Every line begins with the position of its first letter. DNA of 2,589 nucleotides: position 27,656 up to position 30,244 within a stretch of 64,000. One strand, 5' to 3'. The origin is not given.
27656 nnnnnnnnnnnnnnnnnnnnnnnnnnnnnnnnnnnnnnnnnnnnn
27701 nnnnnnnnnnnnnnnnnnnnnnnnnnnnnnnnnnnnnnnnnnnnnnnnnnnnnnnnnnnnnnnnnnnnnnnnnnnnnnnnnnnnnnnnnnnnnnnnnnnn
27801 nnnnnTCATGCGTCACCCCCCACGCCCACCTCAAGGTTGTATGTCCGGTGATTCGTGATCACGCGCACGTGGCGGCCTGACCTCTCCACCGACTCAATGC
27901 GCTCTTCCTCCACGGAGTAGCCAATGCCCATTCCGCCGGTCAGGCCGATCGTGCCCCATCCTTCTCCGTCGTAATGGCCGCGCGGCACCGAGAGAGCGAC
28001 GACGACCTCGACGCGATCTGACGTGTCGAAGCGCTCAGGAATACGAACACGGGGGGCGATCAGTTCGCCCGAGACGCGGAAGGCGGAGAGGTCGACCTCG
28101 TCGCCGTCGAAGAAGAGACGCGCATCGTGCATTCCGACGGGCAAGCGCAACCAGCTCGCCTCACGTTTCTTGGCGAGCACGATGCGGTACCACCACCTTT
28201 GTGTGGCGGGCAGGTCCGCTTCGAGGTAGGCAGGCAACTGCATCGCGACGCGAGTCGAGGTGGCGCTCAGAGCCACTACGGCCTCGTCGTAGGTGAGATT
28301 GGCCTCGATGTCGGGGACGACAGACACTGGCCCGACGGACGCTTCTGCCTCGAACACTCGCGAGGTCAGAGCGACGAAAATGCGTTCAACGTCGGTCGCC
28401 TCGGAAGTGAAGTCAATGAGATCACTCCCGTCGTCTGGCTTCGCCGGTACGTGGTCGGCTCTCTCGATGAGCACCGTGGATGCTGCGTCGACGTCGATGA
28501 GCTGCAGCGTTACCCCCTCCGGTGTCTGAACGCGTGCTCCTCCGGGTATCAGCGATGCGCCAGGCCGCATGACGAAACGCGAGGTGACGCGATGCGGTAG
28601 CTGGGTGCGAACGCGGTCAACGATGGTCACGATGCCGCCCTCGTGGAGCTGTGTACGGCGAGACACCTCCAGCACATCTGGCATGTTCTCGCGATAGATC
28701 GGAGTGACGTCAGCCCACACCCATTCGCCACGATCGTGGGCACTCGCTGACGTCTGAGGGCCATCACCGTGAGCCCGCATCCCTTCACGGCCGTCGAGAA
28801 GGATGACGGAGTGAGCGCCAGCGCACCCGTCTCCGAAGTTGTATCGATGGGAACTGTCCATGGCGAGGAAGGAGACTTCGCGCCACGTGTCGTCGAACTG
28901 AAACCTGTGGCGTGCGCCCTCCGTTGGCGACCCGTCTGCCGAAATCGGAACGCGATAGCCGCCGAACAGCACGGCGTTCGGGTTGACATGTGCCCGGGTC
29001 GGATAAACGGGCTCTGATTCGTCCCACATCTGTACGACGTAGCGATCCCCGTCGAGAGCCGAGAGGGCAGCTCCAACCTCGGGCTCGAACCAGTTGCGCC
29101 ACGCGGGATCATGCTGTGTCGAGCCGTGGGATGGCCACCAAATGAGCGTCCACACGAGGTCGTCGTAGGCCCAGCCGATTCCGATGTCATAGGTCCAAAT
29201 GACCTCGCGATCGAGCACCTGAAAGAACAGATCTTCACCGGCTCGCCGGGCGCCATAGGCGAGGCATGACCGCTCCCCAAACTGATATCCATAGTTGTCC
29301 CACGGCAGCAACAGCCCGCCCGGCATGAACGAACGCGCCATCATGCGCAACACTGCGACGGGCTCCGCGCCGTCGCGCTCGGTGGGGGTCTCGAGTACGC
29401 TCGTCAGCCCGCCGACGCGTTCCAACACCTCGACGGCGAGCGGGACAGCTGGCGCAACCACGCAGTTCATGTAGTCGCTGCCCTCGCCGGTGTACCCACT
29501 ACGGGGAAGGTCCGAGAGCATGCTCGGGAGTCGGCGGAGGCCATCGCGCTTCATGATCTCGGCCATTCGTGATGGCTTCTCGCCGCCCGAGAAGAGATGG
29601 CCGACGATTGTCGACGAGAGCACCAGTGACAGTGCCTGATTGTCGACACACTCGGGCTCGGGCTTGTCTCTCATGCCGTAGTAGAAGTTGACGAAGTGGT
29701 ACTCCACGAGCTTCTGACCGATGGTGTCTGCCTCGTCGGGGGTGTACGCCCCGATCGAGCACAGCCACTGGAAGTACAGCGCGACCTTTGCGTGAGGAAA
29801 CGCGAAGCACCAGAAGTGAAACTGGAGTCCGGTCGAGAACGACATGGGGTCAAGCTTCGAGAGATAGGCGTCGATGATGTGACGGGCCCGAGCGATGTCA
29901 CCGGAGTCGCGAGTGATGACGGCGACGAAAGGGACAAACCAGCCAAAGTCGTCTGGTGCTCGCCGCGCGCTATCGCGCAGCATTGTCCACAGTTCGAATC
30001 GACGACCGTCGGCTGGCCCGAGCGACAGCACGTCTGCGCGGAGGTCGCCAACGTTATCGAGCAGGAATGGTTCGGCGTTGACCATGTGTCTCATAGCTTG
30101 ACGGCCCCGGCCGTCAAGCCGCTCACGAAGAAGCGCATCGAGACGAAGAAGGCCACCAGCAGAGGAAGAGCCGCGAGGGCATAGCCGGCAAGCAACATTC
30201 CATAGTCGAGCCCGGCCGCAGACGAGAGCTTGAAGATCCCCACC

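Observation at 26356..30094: Carbon-nitrogen hydrolase, HEAT-repeat protein and heparinase-II/III-like 762-aa protein embedded in a glycan operon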

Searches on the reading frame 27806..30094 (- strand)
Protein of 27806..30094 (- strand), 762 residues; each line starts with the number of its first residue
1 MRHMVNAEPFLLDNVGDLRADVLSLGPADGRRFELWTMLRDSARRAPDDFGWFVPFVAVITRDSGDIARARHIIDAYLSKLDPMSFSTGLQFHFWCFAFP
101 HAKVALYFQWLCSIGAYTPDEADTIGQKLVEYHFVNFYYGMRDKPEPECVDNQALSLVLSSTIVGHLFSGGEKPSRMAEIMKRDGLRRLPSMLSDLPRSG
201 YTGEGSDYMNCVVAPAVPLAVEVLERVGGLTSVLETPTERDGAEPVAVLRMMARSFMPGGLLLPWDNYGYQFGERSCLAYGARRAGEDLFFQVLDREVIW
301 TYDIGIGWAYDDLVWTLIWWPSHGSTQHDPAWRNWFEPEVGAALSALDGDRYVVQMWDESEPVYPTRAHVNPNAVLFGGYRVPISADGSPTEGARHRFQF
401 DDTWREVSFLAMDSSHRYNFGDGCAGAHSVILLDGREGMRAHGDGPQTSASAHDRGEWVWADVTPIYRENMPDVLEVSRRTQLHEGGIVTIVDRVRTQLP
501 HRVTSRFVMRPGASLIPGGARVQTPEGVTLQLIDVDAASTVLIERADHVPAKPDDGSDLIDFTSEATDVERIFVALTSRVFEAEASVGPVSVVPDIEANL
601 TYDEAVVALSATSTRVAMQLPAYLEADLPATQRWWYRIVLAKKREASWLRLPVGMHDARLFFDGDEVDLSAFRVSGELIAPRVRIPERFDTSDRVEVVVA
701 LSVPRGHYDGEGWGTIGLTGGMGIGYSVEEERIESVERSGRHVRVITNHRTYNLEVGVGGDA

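Call 4: search_protein_families(library=pfam, proteins=[window:27806-30094:-], max_evalue=0.01)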
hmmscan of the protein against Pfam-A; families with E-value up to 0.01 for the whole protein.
window:27806-30094:- (762 aa): 1 family
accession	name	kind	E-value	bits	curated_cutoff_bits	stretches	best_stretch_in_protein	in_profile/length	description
PF07940.18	Hepar_II_III_C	-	0.00055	20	24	1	427-527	79-187/237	Heparinase II/III-like, C-terminal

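Call 5: search_protein_families(library=ncbifam, proteins=[window:27806-30094:-], max_evalue=0.01)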
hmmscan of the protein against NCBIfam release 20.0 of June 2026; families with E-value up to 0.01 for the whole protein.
window:27806-30094:- (762 aa): 0 families

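Call 7: search_solved_structures(query=window:27806-30094:-, max_evalue=1, show_alignments=3)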
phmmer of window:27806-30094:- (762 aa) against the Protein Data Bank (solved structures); distinct sequences matched with E-value up to 1: 5.
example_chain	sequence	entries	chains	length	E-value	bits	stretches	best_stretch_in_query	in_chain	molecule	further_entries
7yaq_A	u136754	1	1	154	0.046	14.9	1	595-657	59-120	17 kDa phloem lectin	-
7w4b_A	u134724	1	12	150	0.046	14.9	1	595-657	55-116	17 kDa phloem lectin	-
7vwb_A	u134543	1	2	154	0.048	14.8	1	595-657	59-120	phloem lectin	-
7vs6_A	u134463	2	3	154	0.049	14.8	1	595-657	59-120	17 kDa phloem lectin | Phloem lectin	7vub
3b8f_A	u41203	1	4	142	0.85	10.7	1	601-679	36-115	Putative Blasticidin S deaminase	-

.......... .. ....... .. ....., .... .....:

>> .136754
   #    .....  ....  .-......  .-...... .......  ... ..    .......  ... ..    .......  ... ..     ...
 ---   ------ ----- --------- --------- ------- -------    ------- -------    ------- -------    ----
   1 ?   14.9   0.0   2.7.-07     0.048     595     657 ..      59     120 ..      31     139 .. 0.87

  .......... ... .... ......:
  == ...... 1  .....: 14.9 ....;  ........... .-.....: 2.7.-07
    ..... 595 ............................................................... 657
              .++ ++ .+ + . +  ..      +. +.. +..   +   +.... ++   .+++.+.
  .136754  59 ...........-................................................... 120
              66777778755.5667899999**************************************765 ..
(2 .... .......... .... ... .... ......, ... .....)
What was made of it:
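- On A CAZy polysaccharide lyase family: phmmer against PDB sequences gives no lyase hit (call 7).
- Tried and rejected: phmmer of the 762-aa protein against PDB sequences gave only chance-level hits (phloem lectin, call 7).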

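Call 11: find_related_loci(query=window:27806-30094:-, collection=genome_contigs, flank=10000)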
Query window:27806-30094:- (762 aa) in genome_contigs; peptide patterns used: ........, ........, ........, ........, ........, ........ (x = any residue, [..] = any of these).
129 stretches matched a pattern; 43 encode a relative of the query (tblastn E <= 1e-3); 42 distinct loci.
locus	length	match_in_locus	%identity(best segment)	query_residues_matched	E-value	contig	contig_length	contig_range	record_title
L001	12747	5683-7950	71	9-762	0e+0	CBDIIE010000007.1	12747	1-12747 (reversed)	MAG: Rhodoglobus sp. isolate 1e1bde4d-736d-42a0-9fe6-ffff0c9ce234 genome assembly, contig: contig_7, whole genome shotgu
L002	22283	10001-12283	73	1-760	0e+0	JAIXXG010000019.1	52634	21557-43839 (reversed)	MAG: Microbacteriaceae bacterium isolate D4_MAG_00045 pond_D4_MAG_00045_000000000083, whole genome shotgun sequence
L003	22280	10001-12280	60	4-752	0e+0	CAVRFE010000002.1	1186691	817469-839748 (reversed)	MAG: uncultured Actinomycetota bacterium isolate MFD04935.bin.1.62 genome assembly, contig: contig_21563, whole genome s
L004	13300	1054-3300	54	4-752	0e+0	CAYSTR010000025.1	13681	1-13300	MAG TPA_asm: uncultured Oscillospiraceae bacterium isolate SRP242652_co1_45 genome assembly, contig: NODE_3878_length_13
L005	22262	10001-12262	50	2-754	0e+0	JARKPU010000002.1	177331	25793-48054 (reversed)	MAG: Anaerolinea sp. isolate D180_metabat.33 k141_52499, whole genome shotgun sequence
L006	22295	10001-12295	50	3-761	0e+0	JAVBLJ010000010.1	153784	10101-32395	MAG: Eubacteriales bacterium isolate EPI_MAG_00020 c_000009180962, whole genome shotgun sequence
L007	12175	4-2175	51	30-753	0e+0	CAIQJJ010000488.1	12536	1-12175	MAG: uncultured Anaerolineales bacterium isolate LaPlata-a_bin-2312 genome assembly, contig: bin-2312:488/927, whole gen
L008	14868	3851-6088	50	8-752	0e+0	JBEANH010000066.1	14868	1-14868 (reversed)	MAG: Chloroflexota bacterium isolate lowercolorado_2019_sw_WHONDRS-S19S_0063_F_bin.10 scaffold_374, whole genome shotgun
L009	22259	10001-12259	52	2-761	0e+0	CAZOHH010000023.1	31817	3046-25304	MAG TPA_asm: uncultured Oscillospiraceae bacterium isolate SRP272421_co1_307 genome assembly, contig: NODE_3001_length_3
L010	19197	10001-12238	49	8-752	0e+0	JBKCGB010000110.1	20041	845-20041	MAG: Roseiflexaceae bacterium isolate samp_516_metabat2_84 samp_516_842265, whole genome shotgun sequence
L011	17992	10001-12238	50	8-752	0e+0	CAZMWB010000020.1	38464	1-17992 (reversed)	MAG TPA_asm: uncultured Klebsiella sp. isolate SRP193358_co1_550 genome assembly, contig: NODE_2107_length_38464_cov_21.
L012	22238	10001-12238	48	8-753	0e+0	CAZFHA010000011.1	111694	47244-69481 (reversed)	MAG TPA_asm: uncultured Oscillospiraceae bacterium isolate SRP242652_co2_198 genome assembly, contig: NODE_216_length_11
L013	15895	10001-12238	48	8-752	0e+0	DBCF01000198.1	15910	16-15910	MAG TPA_asm: Roseiflexaceae bacterium UBA965 UBA965_contig_29588, whole genome shotgun sequence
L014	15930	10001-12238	48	8-752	0e+0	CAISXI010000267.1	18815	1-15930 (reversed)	MAG: uncultured Roseiflexaceae bacterium isolate Erken-D4_bin-0303 genome assembly, contig: bin-0303:267/540, whole geno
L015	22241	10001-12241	49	8-752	0e+0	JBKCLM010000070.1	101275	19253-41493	MAG: Chloroflexota bacterium isolate samp_450_semibin_629 samp_450_420427, whole genome shotgun sequence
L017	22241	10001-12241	45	10-761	0e+0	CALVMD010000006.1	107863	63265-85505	MAG: uncultured Clostridia bacterium isolate BRZ_DA__bin78 genome assembly, contig: BRZ_DA__NODE_290_length_107863_cov_1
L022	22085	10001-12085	43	8-708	0e+0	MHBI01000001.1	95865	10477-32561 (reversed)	MAG: Lentisphaerae bacterium GWF2_50_93 gwf2_scaffold_1006, whole genome shotgun sequence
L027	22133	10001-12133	42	9-720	1e-176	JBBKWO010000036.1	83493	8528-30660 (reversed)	MAG: Opitutaceae bacterium isolate metabat_bins.276 k119_1962179, whole genome shotgun sequence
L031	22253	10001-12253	61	4-754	0e+0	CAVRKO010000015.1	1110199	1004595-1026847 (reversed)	MAG: uncultured Actinomycetota bacterium isolate MFD04935.bin.2.21 genome assembly, contig: contig_9471, whole genome sh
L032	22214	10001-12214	39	9-755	5e-164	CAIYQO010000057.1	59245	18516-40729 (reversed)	uncultured bacterium isolate AlinenLipids_bin-0042 genome assembly, contig: bin-0042:057/318, whole genome shotgun seque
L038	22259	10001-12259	51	4-754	0e+0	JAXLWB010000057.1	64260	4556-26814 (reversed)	MAG: Caldilineaceae bacterium isolate STL-CHL12 C1.208.fa-57, whole genome shotgun sequence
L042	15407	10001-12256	40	9-761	2e-164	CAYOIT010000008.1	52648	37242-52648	MAG TPA_asm: uncultured Verrucomicrobiota bacterium isolate SRP272421_co4_179 genome assembly, contig: NODE_948_length_5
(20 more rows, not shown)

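Call 16: search_protein_families(library=pfam, proteins=[L022:5945-9916:+, L022:4676-5845:+, L027:12864-15005:+, L027:5773-9927:+, L032:6323-9802:-, L003:13315-14844:+, L031:13598-16198:+, L031:12420-13448:+, L038:13367-15052:+, L042:7395-8723:+], max_evalue=0.001)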
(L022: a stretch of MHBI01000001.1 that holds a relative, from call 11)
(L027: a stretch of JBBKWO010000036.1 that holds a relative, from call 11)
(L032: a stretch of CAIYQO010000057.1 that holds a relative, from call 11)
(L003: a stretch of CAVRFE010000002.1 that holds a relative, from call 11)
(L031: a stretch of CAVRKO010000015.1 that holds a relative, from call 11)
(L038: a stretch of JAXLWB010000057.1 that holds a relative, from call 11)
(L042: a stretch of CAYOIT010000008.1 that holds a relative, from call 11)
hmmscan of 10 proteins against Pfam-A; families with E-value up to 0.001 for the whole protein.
L022:5945-9916:+ (1323 aa): 3 families
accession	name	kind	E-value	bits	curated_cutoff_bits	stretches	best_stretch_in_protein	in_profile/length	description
PF06452.16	CBM9_1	-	3.9e-13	50.2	23.4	2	1130-1320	32-180/185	Carbohydrate family 9 binding domain-like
PF01436.27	NHL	-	8.9e-05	22.8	20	0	574-596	5-26/28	NHL repeat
PF13860.13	FlgD_ig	-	0.00033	21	27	0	281-331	8-63/79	FlgD Ig-like domain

L022:4676-5845:+ (389 aa): 5 families
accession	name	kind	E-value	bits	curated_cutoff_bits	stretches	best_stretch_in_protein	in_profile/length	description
PF13472.12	Lipase_GDSL_2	-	1.4e-25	91.3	32.9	1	200-371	1-177/178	GDSL-like Lipase/Acylhydrolase family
PF00657.28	Lipase_GDSL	-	1.3e-19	71.6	23.6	1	198-375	1-206/208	GDSL-like Lipase/Acylhydrolase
PF14606.12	Lipase_GDSL_3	-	8e-07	30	27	1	197-380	3-176/178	GDSL-like Lipase/Acylhydrolase family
PF17182.10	OSK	-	0.00013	21.7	27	1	255-346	71-156/202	OSK domain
PF04311.20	DUF459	-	0.00053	19.8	27.2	0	198-375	2-192/197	Protein of unknown function (DUF459)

L027:12864-15005:+ (713 aa): 2 families
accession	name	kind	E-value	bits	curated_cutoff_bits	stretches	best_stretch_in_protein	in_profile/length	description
PF07971.18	Glyco_hydro_92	-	4.8e-89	299.9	24.6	1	271-711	2-461/464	Glycosyl hydrolase family 92 catalytic domain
PF17678.7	Glyco_hydro_92N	-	6.4e-47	160.8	34.5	1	13-264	2-236/236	Glycosyl hydrolase family 92 N-terminal domain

L027:5773-9927:+ (1384 aa): 2 families
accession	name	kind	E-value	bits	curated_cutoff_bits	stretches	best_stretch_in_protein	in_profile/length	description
PF06452.16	CBM9_1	-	5.4e-15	56.2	23.4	1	110-299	29-183/185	Carbohydrate family 9 binding domain-like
PF13860.13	FlgD_ig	-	0.00043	20.6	27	0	367-389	49-71/79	FlgD Ig-like domain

L032:6323-9802:- (1159 aa): 1 family
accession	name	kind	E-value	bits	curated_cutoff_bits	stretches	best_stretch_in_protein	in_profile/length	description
PF01364.23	Peptidase_C25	-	0.00024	20.9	23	0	163-263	43-134/374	Peptidase family C25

L003:13315-14844:+ (509 aa): 1 family
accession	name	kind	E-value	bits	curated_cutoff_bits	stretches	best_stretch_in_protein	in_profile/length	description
PF05721.19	PhyH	-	0.00027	21.7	22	0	253-499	2-212/213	Phytanoyl-CoA dioxygenase (PhyH)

L031:13598-16198:+ (866 aa): 3 families
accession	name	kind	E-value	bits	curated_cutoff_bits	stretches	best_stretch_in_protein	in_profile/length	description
PF08124.17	Lyase_8_N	-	2e-57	195.2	24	1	68-376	15-312/323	Polysaccharide lyase family 8, N terminal alpha-helical domain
PF02278.25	Lyase_8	-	2.4e-55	188.2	27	1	432-737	3-253/254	Polysaccharide lyase family 8, super-sandwich domain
PF02884.22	Lyase_8_C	-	5.6e-13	49.5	22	1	751-819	1-68/69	Polysaccharide lyase family 8, C-terminal beta-sandwich domain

L031:12420-13448:+ (342 aa): 0 families

L038:13367-15052:+ (561 aa): 1 family
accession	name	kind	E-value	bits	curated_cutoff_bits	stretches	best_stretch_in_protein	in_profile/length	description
PF13231.12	PMT_2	-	2.3e-10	41.4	26.1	1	62-158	1-97/160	Dolichyl-phosphate-mannose-protein mannosyltransferase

L042:7395-8723:+ (442 aa): 2 families
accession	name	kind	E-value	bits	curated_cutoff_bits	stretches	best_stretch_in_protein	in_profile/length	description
PF14535.12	AMP-binding_C_2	-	1.9e-34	118.2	25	1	340-436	1-96/96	AMP-binding enzyme C-terminal domain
PF00501.34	AMP-binding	-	1.4e-18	67.3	29.9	1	85-290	159-374/384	AMP-binding enzyme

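Call 23: search_protein_representatives(protein=window:27806-30094:-)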
Query: 762 residues. Proteins with E-value up to 0.001 (for the whole library): 153; up to 1e-10: 124; up to 1e-30: 78. The best 150 are listed.
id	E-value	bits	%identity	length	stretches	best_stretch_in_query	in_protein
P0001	2.2e-265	899.0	52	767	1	9-754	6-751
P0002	2.4e-199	680.6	44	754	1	5-748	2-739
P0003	5.3e-147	507.5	45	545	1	237-755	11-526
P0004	6.4e-146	503.9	37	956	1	5-755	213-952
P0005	3.0e-123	428.9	37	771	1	27-707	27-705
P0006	8.6e-118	410.9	36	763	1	14-692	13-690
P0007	5.3e-113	395.1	36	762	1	15-707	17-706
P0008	2.3e-110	386.3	36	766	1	12-704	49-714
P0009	2.5e-102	359.8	95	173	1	590-762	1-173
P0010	7.4e-98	345.0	39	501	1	28-507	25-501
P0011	2.1e-96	340.2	36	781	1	33-658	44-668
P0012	1.7e-95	337.1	33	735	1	7-671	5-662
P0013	9.9e-95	334.6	36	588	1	177-714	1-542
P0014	8.8e-92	324.9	43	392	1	369-754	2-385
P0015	5.4e-75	269.4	30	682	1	91-680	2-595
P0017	2.5e-71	257.3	32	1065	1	25-542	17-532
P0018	5.6e-71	256.1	29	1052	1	32-577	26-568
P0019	1.0e-68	248.6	30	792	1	24-573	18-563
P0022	9.4e-65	235.5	34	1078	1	9-563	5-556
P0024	5.8e-59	216.3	30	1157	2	12-538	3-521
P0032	3.2e-46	174.2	29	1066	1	48-566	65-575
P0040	2.0e-39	151.7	31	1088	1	36-577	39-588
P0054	7.5e-35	136.6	28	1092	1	14-577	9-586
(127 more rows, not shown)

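Call 27: search_protein_families(library=pfam, proteins=[P0017, P0018, P0022, P0024, P0032, P0040, P0004, P0054, P0019], max_evalue=0.01)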
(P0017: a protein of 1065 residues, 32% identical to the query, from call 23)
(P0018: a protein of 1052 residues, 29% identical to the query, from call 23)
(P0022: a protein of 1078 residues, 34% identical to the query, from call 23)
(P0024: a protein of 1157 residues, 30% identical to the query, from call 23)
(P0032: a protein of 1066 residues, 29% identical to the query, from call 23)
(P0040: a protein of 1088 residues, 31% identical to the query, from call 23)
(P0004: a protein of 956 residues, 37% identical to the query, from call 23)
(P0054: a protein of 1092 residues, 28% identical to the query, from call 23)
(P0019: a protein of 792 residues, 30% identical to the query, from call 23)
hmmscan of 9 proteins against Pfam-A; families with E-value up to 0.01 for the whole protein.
P0017 (1065 aa): 3 families
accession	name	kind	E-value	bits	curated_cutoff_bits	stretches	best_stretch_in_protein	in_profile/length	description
PF13646.12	HEAT_2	-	2.4e-15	57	27.7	2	974-1031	14-69/88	HEAT repeats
PF03130.22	HEAT_PBS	-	2.2e-10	40.4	20.9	0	907-932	1-26/27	PBS lyase HEAT-like repeat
PF02985.28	HEAT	-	0.0091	16.6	23.5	0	893-916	2-25/31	HEAT repeat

P0018 (1052 aa): 5 families
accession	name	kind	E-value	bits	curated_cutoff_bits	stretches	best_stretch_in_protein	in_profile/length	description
PF13646.12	HEAT_2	-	4e-18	65.9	27.7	2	974-1033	14-71/88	HEAT repeats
PF03130.22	HEAT_PBS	-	2.9e-09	37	20.9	0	1009-1032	1-24/27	PBS lyase HEAT-like repeat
PF07940.18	Hepar_II_III_C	-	0.0022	18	24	1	406-520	68-180/237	Heparinase II/III-like, C-terminal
PF02837.24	Glyco_hydro_2_N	-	0.0023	18.3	28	0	599-697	40-133/169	Glycosyl hydrolases family 2, sugar binding domain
PF02985.28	HEAT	-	0.0068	17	23.5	0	896-918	4-26/31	HEAT repeat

P0022 (1078 aa): 3 families
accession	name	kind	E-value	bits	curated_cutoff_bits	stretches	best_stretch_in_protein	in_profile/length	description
PF13646.12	HEAT_2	-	6.4e-17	62.1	27.7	2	903-948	33-78/88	HEAT repeats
PF03130.22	HEAT_PBS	-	8.6e-06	26.2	20.9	0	917-942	1-26/27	PBS lyase HEAT-like repeat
PF02985.28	HEAT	-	0.00015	22.1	23.5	1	905-927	4-26/31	HEAT repeat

P0024 (1157 aa): 2 families
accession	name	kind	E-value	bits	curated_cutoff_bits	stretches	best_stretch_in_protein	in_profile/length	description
PF13646.12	HEAT_2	-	0.00014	22.5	27.7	1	1070-1142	14-82/88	HEAT repeats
PF07940.18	Hepar_II_III_C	-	0.0014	18.7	24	1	403-498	74-171/237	Heparinase II/III-like, C-terminal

P0032 (1066 aa): 5 families
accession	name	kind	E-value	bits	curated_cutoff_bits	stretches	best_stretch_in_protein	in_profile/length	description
PF13646.12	HEAT_2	-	2.7e-21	76.1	27.7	2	982-1056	14-88/88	HEAT repeats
PF03130.22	HEAT_PBS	-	1.2e-07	32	20.9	0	984-1006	1-23/27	PBS lyase HEAT-like repeat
PF07940.18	Hepar_II_III_C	-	5.6e-05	23.2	24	1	426-537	68-185/237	Heparinase II/III-like, C-terminal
PF02837.24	Glyco_hydro_2_N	-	0.00043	20.7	28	1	642-712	64-133/169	Glycosyl hydrolases family 2, sugar binding domain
PF02985.28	HEAT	-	0.00085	19.8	23.5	0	929-952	5-28/31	HEAT repeat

P0040 (1088 aa): 2 families
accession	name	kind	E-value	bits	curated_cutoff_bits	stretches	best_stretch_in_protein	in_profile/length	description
PF13646.12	HEAT_2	-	3.8e-10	40.4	27.7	1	991-1026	41-76/88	HEAT repeats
PF03130.22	HEAT_PBS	-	6.8e-06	26.6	20.9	1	997-1021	1-25/27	PBS lyase HEAT-like repeat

P0004 (956 aa): 5 families
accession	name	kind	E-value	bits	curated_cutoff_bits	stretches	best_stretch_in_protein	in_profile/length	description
PF13646.12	HEAT_2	-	2.5e-15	56.9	27.7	1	109-190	15-87/88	HEAT repeats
PF07940.18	Hepar_II_III_C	-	6.8e-07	29.5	24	1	568-723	40-184/237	Heparinase II/III-like, C-terminal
PF02985.28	HEAT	-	1.1e-06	28.8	23.5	0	25-45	5-25/31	HEAT repeat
PF13513.12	HEAT_EZ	-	0.00039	21.3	27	0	110-161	3-54/55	HEAT-like repeat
PF03130.22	HEAT_PBS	-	0.0096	16.9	20.9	0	151-176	1-26/27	PBS lyase HEAT-like repeat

P0054 (1092 aa): 4 families
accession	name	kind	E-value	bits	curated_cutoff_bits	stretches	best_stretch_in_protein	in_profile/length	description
PF13646.12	HEAT_2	-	9.1e-17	61.6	27.7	2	997-1071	12-85/88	HEAT repeats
PF03130.22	HEAT_PBS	-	1.1e-11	44.4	20.9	1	1001-1026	1-26/27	PBS lyase HEAT-like repeat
PF02985.28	HEAT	-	3e-05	24.3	23.5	1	920-944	4-28/31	HEAT repeat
PF13513.12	HEAT_EZ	-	0.0037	18.2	27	0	930-947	1-19/55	HEAT-like repeat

P0019 (792 aa): 0 families
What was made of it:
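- On Heparinase II/III-like family (Pfam PF07940 Hepar_II_III_C): Relatives score 29.5 (P0004) and 23.2 (P0032) (call 27).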

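Call 40: predict_structure(alignment_id=A2)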
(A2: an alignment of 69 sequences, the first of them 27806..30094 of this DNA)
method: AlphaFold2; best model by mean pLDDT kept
length: 762 residues; sequences in the alignment: 69
mean_pLDDT: 93.5   pTM: 0.93
mean pLDDT of the five models: 93.5, 92.6, 92.5, 92.3, 91.8
residues with pLDDT >= 90: 657; 70-90: 84; 50-70: 16; < 50: 5
segments of 3 or more residues with pLDDT < 50: 759-762
pLDDT, mean of each block of 10 residues (from residue 1): 80 94 96 94 93 97 98 98 94 95 98 97 98 97 89 96 97 95 97 93 93 96 97 91 92 95 93 96 95 92 88 96 79 90 94 96 93 97 96 95 88 81 97 97 91 89 97 98 93 98 98 98 97 96 98 97 98 97 88 97 98 96 92 96 85 94 97 93 94 95 85 73 95 97 97 79 37
secondary structure, 60 per line:
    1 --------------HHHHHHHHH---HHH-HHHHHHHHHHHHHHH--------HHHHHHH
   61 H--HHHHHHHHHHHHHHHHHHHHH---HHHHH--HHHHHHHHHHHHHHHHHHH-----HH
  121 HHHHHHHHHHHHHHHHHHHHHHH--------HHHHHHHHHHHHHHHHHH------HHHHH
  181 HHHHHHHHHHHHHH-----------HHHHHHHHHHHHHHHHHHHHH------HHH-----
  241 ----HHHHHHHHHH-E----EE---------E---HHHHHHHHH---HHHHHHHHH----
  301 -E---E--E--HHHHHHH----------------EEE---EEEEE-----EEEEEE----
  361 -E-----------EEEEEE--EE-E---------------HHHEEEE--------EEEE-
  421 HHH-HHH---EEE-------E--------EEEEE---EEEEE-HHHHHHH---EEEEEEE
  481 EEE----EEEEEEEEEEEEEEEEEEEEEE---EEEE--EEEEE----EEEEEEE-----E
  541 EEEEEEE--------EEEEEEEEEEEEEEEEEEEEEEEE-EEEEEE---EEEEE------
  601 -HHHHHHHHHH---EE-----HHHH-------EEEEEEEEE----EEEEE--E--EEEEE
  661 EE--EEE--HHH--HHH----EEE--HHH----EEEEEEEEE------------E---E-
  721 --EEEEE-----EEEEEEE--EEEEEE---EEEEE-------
elements in order (helices of 4 or more, strands of 3 or more residues): H15-23 H31-45 H54-61 H64-84 H88-92 H95-113 H119-143 H152-169 H176-194 H206-226 H245-254 H276-284 H288-296 H312-318 E335-337 E341-345 E351-356 E374-379 E404-407 E416-419 E431-433 E450-454 E458-462 H464-470 E474-483 E488-509 E513-516 E519-523 E528-534 E540-547 E556-579 E581-586 E590-594 H602-611 H622-625 E633-641 E646-650 E656-662 E665-667 E682-684 E694-702 E723-727 E733-739 E742-747 E751-755
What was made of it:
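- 27806..30094 (-): 762-aa cytoplasmic protein of an uncharacterised family. Helical toroid (about residues 15-320), β-sandwich (about 335-595) and a third β-domain like the GH2 N-terminal sugar-binding domain (about 600-755). Polysaccharide-lyase fold. AF2 model pLDDT 93.5, pTM 0.93 (call 40).
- On Heparinase II/III-like and PL15/17/12/33/35 lyase fold class: Model of pLDDT 93.5 (call 40).
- AF2 pLDDT 93.5 (call 40).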
